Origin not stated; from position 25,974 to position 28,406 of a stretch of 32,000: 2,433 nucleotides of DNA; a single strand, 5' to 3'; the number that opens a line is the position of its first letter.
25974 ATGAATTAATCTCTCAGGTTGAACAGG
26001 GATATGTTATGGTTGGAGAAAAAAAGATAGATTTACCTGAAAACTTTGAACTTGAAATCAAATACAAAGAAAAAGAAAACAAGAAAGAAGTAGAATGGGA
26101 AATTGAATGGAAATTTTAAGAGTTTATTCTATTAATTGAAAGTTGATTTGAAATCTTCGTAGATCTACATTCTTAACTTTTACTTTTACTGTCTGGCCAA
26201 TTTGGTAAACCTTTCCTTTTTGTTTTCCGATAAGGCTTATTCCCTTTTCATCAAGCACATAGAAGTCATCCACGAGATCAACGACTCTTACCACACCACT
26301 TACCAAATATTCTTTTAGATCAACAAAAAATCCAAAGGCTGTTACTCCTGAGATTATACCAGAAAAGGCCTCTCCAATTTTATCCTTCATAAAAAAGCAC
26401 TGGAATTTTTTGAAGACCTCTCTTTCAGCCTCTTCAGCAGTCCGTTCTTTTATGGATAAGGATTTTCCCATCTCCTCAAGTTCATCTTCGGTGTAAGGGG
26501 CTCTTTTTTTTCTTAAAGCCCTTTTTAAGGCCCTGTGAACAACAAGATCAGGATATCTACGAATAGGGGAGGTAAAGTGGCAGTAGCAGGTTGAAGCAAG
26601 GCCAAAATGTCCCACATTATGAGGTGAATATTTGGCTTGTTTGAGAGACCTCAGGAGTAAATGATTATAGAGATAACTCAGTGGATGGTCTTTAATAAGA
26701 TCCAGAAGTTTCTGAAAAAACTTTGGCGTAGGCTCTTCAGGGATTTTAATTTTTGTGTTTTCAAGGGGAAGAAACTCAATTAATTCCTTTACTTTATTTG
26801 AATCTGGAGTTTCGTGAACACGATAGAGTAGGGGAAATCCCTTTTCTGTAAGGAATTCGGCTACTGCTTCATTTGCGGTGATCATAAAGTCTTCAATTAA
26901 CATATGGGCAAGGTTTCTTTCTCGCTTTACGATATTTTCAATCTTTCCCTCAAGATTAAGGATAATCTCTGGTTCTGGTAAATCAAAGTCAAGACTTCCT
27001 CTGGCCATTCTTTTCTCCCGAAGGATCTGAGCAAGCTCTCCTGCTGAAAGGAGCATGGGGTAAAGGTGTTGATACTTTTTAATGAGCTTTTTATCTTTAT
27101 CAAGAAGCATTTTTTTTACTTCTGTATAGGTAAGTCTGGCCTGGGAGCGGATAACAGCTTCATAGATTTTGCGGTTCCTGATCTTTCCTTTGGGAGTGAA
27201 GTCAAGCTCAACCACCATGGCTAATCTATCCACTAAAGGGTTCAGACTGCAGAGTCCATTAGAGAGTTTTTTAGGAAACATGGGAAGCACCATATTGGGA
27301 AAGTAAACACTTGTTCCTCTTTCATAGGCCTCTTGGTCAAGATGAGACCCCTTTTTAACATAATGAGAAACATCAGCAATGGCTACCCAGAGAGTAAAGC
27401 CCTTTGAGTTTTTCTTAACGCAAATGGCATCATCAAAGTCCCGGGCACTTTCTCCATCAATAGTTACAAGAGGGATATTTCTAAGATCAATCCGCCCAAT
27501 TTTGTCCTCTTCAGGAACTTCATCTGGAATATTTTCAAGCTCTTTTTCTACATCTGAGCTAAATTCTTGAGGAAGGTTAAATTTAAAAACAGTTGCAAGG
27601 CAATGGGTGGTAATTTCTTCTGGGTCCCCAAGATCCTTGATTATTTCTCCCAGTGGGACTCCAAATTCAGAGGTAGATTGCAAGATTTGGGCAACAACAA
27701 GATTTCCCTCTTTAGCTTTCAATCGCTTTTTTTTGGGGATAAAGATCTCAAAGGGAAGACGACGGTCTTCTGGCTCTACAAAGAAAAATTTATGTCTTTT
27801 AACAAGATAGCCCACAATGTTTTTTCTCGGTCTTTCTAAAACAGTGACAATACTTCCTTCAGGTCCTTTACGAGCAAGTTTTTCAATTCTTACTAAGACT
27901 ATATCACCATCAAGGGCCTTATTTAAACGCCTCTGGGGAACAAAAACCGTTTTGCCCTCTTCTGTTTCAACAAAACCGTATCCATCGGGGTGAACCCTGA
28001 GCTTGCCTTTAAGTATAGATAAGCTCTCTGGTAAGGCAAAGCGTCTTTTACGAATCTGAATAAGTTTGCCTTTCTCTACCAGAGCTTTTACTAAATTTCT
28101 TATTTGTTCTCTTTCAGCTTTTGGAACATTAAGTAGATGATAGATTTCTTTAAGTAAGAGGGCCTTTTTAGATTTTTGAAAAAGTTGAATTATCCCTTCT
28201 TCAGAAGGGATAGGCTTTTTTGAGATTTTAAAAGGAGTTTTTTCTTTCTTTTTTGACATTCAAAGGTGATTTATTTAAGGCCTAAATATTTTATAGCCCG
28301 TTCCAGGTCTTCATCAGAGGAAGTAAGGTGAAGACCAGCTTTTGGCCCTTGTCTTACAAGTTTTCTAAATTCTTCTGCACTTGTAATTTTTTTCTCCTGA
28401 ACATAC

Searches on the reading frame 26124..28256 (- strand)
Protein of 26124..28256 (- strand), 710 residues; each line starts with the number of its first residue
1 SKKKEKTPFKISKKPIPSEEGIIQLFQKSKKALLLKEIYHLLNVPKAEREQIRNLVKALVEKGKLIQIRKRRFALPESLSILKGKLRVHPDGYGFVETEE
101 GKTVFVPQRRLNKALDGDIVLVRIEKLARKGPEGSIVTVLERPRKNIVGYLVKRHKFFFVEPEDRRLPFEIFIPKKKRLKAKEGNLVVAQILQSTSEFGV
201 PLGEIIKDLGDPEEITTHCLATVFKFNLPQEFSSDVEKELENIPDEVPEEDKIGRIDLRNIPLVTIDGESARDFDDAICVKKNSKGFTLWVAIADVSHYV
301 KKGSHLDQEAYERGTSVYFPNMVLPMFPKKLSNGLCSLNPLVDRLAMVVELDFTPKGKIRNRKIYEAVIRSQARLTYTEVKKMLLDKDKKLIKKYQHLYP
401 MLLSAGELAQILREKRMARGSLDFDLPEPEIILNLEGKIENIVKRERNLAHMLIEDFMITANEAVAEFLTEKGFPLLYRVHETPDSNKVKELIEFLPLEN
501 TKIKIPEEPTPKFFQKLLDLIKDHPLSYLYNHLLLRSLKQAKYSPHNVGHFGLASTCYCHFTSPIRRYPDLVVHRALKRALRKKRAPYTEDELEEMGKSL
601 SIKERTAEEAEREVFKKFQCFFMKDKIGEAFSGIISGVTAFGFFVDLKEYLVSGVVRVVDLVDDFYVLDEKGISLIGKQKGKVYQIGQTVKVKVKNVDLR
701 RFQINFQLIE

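Call 74: search_protein_families(library=pfam, proteins=[window:26124-28256:-], max_evalue=0.00001)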
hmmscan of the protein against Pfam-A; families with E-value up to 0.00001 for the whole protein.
window:26124-28256:- (710 aa): 6 families
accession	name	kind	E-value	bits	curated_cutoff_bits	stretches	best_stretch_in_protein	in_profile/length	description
PF00773.25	RNB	-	2e-117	392.5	29.3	1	255-582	1-325/326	RNB domain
PF17876.7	CSD2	-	2.6e-26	91.9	26.2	2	159-233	1-74/74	Cold shock domain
PF08206.17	OB_RNB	-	2.2e-19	69.3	24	1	84-138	1-57/58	Ribonuclease B OB domain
PF00575.29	S1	-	7.9e-11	42.6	22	1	624-706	1-71/74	S1 RNA binding domain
PF17849.7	OB_Dis3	-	5.7e-06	26.8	22.8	0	158-221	2-71/77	Dis3-like cold-shock domain 2 (CSD2)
PF22896.3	OB_RNR_1st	-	9.7e-06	26.1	28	0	50-126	15-91/99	Ribonuclease R, OB first domain, N-terminal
